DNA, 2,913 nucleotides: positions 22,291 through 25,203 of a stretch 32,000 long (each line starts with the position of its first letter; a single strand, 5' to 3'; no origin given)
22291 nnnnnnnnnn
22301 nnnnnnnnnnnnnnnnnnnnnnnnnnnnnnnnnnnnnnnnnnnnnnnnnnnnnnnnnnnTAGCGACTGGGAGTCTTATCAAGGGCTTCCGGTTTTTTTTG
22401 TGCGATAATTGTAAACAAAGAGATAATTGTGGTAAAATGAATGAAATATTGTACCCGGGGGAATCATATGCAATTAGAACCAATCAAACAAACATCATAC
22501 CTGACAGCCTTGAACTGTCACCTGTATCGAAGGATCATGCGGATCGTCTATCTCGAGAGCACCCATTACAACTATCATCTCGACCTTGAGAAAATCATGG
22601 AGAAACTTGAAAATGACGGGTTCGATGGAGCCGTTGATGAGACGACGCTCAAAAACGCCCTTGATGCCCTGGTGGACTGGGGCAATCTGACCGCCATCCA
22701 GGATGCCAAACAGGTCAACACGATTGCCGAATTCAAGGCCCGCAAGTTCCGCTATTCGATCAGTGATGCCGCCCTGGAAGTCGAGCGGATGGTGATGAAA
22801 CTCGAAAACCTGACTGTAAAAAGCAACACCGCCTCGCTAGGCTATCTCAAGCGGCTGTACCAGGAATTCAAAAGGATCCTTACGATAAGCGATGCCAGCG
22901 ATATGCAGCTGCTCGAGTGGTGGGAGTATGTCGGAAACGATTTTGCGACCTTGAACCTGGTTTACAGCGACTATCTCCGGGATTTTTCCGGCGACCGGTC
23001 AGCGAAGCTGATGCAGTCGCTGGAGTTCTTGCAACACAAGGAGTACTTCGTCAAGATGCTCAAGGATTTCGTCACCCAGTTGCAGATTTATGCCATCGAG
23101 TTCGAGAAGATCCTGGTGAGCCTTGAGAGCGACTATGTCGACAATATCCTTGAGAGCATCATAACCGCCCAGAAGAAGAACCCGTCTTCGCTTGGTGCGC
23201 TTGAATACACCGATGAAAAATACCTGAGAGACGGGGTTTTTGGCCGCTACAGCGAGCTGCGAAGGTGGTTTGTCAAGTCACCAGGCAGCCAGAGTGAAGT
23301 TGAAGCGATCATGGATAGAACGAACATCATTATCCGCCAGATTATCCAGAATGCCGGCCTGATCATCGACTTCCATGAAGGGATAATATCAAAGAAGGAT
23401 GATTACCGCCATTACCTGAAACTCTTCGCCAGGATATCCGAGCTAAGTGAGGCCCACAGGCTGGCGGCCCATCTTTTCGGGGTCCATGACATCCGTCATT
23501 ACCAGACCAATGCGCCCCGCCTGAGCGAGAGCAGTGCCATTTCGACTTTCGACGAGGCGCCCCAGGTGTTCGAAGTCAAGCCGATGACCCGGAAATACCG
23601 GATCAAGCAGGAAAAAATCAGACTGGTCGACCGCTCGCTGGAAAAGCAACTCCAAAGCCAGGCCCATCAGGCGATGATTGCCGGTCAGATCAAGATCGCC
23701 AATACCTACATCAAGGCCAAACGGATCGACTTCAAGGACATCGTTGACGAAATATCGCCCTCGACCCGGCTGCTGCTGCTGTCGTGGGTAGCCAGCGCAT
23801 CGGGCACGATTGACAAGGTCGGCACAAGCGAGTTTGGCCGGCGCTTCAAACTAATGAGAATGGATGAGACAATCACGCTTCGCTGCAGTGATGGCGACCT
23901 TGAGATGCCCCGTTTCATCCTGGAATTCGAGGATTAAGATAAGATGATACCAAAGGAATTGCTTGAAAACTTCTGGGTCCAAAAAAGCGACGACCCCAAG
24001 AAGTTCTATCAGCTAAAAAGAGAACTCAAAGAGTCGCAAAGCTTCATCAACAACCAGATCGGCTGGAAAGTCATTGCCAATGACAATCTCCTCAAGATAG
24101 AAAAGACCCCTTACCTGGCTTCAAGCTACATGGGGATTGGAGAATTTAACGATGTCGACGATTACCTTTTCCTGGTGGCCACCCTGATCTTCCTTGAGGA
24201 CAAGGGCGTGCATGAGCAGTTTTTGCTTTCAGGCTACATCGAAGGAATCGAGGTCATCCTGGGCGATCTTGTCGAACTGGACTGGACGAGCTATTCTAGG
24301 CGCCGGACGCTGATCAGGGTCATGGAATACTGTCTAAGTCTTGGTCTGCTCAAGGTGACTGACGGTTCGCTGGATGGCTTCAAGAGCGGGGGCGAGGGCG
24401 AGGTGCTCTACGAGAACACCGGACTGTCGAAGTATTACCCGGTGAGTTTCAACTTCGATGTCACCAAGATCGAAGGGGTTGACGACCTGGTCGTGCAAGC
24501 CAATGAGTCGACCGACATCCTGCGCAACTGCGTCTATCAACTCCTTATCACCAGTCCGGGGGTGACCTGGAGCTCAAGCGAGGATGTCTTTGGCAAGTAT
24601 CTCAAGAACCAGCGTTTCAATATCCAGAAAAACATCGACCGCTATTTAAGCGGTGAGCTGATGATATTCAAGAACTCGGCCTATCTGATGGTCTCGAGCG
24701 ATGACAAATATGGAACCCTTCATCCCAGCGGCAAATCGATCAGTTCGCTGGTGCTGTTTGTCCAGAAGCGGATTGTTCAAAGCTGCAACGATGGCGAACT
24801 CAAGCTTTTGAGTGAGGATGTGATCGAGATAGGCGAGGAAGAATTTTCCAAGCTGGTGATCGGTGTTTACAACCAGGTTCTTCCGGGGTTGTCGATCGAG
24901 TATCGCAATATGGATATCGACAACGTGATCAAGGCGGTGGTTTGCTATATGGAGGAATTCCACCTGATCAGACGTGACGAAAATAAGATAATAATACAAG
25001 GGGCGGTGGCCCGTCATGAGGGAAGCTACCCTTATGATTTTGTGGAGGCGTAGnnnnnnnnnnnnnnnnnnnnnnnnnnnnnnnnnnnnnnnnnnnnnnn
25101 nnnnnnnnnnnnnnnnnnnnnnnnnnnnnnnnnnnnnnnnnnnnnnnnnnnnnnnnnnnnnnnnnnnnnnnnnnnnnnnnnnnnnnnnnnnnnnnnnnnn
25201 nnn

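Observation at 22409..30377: Complete four-gene SMC-ATPase/Toprim operon: a Wadjet-type (JetABCD / MksBEFG-like) anti-plasmid system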

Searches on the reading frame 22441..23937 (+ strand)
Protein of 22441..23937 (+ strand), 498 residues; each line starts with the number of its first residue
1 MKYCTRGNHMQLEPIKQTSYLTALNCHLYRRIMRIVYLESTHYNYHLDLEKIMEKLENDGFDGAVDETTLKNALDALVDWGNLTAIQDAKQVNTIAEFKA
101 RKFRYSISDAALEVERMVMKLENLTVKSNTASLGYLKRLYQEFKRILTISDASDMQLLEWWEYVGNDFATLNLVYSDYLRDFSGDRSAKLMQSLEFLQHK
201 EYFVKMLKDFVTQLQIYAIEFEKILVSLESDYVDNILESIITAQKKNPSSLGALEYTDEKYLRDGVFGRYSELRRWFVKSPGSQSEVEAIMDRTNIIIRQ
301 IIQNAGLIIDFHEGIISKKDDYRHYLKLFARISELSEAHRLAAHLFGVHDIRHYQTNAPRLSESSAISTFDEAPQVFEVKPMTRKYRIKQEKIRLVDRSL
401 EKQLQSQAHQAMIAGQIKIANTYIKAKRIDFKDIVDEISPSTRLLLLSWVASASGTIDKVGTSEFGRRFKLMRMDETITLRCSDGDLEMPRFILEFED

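Call 3: search_protein_families(library=pfam, proteins=[window:22441-23937:+], max_evalue=0.01)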
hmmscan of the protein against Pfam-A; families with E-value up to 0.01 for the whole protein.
window:22441-23937:+ (498 aa): 1 family
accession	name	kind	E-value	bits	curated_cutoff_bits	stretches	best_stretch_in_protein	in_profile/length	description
PF09660.15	DUF2397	-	3.8e-101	339.7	28.5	1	18-492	1-482/483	Protein of unknown function (DUF2397)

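Call 4: search_protein_families(library=ncbifam, proteins=[window:22441-23937:+], max_evalue=0.01)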
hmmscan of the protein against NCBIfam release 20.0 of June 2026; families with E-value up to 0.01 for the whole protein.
window:22441-23937:+ (498 aa): 1 family
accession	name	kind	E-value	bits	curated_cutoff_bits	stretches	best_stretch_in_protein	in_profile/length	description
TIGR02677.1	TIGR02677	hypoth_equivalog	6.5e-60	203.2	165.85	1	17-496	2-489/494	TIGR02677 family protein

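Call 5: search_protein_families(library=padloc, proteins=[window:22441-23937:+], max_evalue=0.01)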
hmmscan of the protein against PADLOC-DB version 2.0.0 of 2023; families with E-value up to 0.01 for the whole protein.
window:22441-23937:+ (498 aa): 8 families
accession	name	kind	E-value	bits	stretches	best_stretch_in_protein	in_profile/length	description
PDLC00540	JetA2|JetA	-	5.8e-131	435.6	1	11-498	7-493/496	DUF2397 domain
PDLC00537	JetA2|JetA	-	3e-93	311.4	1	10-496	4-492/498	DUF2397 domain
PDLC00535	JetA2|JetA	-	8.5e-56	188.1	1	14-496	12-485/487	DUF2397 domain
PDLC00536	JetA2|JetA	-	4.2e-43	145.6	1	15-495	18-507/518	DUF2397 domain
PDLC00541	JetA2|JetA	-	1.1e-26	91.5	1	18-410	21-409/512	DUF2397 domain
PDLC00539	JetA2|JetA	-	1.2e-19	68.5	1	23-385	14-375/512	DUF2397 domain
PDLC00534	JetA2|JetA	-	5.4e-07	26.8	1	14-132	20-142/511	DUF2397 domain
PDLC00538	JetA2|JetA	-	4.6e-05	20.4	1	20-148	21-143/541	DUF2397 domain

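Call 21: search_solved_structures(query=window:22468-23937:+, max_evalue=1)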
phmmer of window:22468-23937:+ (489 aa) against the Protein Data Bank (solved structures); distinct sequences matched with E-value up to 1: 1.
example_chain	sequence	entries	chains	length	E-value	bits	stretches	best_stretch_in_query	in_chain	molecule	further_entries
9qe0_E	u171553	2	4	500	3.4e-48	168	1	4-488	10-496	JetA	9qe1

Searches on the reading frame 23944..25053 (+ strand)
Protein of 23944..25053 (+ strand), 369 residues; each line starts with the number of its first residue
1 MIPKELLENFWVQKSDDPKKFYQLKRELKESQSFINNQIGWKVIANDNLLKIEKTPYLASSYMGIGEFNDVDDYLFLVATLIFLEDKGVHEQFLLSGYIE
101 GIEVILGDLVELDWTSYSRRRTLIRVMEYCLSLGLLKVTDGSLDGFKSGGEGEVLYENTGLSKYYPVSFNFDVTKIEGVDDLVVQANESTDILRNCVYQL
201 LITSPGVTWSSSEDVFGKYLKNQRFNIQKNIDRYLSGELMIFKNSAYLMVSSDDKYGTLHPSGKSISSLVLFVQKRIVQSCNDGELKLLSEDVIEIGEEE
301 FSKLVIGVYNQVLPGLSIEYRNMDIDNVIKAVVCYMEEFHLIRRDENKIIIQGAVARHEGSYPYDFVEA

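Call 3: search_protein_families(library=pfam, proteins=[window:23944-25053:+], max_evalue=0.01)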
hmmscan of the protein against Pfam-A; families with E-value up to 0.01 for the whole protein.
window:23944-25053:+ (369 aa): 1 family
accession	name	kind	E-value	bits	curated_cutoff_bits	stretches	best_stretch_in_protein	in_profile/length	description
PF09661.15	DUF2398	-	2.7e-65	221.3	26.9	1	6-359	4-361/363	Protein of unknown function (DUF2398)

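Call 4: search_protein_families(library=ncbifam, proteins=[window:23944-25053:+], max_evalue=0.01)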
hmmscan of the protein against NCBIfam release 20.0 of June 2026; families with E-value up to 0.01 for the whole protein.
window:23944-25053:+ (369 aa): 1 family
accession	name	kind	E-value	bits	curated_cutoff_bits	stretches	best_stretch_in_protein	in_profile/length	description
TIGR02678.1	TIGR02678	hypoth_equivalog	4e-26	92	124.65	1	5-363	4-375/376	TIGR02678 family protein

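Call 5: search_protein_families(library=padloc, proteins=[window:23944-25053:+], max_evalue=0.01)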
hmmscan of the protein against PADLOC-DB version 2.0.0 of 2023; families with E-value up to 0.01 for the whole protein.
window:23944-25053:+ (369 aa): 5 families
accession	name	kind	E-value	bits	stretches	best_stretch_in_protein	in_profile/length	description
PDLC00542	JetB2|JetB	-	7.1e-103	342.7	1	4-367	12-381/388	DUF2398 domain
PDLC00547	JetB2|JetB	-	2.4e-70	235.7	1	5-363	7-371/399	DUF2398 domain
PDLC00546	JetB2|JetB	-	1.9e-25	87.4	1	5-362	16-389/420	DUF2398 domain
PDLC00543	JetB2|JetB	-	3.3e-08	31.2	1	6-358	23-383/404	DUF2398 domain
PDLC00545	JetB2|JetB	-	0.0091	13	0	108-157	128-178/462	DUF2398 domain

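Call 22: search_solved_structures(query=window:23944-25053:+, max_evalue=1)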
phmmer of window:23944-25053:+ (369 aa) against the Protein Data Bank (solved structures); distinct sequences matched with E-value up to 1: 1.
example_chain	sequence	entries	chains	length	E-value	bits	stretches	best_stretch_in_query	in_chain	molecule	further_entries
9qe0_D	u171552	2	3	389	2.1e-41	145.6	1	6-366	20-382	JetB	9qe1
